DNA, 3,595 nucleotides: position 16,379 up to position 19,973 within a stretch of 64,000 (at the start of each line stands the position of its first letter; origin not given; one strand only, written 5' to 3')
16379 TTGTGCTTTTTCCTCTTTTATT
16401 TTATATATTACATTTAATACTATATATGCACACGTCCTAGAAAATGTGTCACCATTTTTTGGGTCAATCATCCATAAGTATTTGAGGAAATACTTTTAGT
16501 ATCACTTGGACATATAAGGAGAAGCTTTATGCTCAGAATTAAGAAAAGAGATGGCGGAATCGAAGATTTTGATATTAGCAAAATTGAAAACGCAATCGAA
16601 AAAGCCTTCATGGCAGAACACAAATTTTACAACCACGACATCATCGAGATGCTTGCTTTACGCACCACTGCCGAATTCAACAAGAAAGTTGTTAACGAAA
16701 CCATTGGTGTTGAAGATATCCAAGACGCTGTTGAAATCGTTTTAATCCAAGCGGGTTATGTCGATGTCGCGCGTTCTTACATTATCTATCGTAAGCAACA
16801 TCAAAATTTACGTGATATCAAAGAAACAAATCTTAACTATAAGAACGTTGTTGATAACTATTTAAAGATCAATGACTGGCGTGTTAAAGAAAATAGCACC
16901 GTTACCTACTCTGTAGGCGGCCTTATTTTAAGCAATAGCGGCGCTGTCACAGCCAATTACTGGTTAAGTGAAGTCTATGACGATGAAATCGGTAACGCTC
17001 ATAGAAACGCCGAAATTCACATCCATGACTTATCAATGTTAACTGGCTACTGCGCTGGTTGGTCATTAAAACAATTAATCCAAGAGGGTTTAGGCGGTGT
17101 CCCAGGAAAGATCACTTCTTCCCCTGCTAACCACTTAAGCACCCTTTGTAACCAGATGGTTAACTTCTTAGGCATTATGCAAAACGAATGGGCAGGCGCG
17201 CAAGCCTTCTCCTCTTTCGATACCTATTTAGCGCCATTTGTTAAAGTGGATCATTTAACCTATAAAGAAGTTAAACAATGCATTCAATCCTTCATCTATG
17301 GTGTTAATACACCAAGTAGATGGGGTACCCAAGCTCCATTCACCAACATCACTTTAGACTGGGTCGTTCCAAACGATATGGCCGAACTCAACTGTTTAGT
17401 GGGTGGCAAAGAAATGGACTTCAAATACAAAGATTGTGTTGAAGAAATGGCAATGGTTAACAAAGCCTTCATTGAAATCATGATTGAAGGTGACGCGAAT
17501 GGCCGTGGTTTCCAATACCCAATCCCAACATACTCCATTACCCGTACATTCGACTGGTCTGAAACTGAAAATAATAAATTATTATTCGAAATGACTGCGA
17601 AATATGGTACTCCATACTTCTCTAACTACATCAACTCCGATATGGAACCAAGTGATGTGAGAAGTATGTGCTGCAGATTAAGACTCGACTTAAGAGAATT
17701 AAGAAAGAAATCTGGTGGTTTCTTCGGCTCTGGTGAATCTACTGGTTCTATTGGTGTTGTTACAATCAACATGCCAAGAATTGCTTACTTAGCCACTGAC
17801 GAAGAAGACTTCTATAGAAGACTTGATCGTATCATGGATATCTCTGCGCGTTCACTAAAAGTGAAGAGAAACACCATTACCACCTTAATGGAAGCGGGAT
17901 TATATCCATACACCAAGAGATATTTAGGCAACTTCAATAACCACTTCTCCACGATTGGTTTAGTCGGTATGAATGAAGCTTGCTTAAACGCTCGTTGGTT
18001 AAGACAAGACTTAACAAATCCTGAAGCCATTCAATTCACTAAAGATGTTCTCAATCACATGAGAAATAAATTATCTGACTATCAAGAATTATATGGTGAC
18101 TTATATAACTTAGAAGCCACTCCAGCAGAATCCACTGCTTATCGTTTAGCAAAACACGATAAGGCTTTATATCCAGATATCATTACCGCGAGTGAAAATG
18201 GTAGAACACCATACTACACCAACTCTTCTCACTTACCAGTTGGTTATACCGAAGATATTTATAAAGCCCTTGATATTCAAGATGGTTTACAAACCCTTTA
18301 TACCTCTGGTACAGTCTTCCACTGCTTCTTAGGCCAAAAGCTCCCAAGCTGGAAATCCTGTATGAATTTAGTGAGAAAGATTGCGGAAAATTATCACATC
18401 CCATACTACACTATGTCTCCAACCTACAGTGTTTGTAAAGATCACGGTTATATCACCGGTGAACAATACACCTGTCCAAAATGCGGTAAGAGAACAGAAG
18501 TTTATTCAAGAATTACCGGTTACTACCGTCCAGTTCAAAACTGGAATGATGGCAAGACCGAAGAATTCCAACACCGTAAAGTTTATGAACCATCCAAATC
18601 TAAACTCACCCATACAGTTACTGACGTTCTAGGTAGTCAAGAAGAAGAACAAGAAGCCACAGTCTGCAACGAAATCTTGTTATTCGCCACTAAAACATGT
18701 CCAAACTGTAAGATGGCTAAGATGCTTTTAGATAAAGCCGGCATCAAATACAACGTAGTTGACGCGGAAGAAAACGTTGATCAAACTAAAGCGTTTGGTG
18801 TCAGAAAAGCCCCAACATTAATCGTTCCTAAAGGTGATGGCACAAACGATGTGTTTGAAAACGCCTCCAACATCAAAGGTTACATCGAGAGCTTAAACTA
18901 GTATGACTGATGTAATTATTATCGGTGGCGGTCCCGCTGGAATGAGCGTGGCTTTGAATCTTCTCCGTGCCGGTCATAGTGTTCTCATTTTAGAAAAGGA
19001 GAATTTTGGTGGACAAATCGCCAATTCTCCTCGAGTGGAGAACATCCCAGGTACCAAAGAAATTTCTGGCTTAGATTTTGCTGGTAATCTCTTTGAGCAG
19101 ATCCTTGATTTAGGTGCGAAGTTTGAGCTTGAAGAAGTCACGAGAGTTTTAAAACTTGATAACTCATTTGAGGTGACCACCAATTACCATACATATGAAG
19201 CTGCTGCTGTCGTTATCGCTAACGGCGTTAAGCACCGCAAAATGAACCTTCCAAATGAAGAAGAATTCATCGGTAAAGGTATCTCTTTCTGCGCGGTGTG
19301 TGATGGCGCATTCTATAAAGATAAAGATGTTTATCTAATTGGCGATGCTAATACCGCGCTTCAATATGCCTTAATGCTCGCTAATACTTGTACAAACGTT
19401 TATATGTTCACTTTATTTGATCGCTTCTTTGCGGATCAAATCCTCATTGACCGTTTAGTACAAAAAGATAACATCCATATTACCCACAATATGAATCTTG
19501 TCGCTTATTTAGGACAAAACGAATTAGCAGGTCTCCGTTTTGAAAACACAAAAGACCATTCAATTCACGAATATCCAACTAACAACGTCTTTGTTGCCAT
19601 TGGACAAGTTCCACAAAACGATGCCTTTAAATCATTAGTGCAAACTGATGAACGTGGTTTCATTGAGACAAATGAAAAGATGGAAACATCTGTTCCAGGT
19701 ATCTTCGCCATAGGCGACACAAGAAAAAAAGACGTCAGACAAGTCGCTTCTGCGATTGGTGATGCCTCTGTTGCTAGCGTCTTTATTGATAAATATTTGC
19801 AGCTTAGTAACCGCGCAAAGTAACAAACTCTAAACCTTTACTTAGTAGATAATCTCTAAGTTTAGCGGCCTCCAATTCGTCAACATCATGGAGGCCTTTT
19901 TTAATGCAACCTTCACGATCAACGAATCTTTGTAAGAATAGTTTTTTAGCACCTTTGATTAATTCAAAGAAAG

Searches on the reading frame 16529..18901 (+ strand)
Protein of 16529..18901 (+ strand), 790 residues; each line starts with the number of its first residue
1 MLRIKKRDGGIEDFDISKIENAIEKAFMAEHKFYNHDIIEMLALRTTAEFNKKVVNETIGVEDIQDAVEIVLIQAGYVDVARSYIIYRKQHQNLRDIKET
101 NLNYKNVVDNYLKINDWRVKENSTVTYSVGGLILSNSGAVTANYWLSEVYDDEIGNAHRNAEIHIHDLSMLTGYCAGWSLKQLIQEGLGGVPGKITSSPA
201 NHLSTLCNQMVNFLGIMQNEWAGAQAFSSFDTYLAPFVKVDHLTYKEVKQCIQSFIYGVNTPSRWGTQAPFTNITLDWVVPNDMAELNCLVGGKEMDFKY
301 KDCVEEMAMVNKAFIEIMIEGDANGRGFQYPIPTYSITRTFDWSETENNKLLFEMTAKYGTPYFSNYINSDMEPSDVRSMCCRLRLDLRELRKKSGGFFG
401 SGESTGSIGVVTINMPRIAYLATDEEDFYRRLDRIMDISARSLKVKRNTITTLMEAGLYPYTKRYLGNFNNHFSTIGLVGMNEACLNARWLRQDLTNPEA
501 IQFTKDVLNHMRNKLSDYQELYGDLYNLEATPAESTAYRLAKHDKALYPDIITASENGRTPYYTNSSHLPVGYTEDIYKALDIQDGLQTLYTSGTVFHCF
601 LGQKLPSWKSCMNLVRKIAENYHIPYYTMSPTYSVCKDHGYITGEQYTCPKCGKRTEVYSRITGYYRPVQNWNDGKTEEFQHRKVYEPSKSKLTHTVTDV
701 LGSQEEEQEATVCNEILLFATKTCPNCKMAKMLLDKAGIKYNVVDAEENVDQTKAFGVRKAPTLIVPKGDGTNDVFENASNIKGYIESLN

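Call 10: search_protein_families(library=pfam, proteins=[window:16529-18901:+], max_evalue=0.001)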
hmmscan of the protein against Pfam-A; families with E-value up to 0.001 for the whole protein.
window:16529-18901:+ (790 aa): 4 families
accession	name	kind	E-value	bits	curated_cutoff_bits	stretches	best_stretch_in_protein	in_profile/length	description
PF13597.11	NRDD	-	2.1e-188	628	26.2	1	121-686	1-562/562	Anaerobic ribonucleoside-triphosphate reductase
PF03477.21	ATP-cone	-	4.2e-22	78.9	25.8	1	3-92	2-87/88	ATP cone domain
PF00462.30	Glutaredoxin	-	4.8e-08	33.5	22.9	1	716-766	1-55/60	Glutaredoxin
PF00085.26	Thioredoxin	-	0.00058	20.3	23.5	0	716-779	22-91/103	Thioredoxin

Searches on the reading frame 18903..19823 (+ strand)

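Call 81: search_protein_families(library=pfam, proteins=[window:18903-19823:+], max_evalue=0.0001)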
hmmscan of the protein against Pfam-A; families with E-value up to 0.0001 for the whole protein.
window:18903-19823:+ (306 aa): 10 families
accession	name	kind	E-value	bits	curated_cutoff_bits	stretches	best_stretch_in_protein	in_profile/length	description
PF07992.20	Pyr_redox_2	-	1.3e-42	146.6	26.1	1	3-287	2-290/291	Pyridine nucleotide-disulphide oxidoreductase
PF13738.12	Pyr_redox_3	-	1.2e-25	90.9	30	2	77-271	102-305/305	Pyridine nucleotide-disulphide oxidoreductase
PF01266.30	DAO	-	8.9e-13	48.9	27.9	1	3-37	1-37/353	FAD dependent oxidoreductase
PF00890.30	FAD_binding_2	-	3e-10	40.3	20.4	1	3-42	1-41/414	FAD binding domain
PF03486.20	HI0933_like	-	6.4e-08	32.8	50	1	3-34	2-33/244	HI0933-like protein Rossmann domain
PF12831.13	FAD_oxidored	-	2e-07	31.1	27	1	3-44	1-43/416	FAD dependent oxidoreductase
PF01494.25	FAD_binding_3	-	6.3e-07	29.4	22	1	2-33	2-33/349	FAD binding domain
PF13450.12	NAD_binding_8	-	1.7e-06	28.6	21.9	1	6-43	1-39/68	NAD(P)-binding Rossmann-like domain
PF00070.33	Pyr_redox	-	4.6e-06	27.5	22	0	4-33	2-31/82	Pyridine nucleotide-disulphide oxidoreductase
PF01134.28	GIDA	-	6e-05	22.7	22.1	0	3-71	1-60/391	Glucose inhibited division protein A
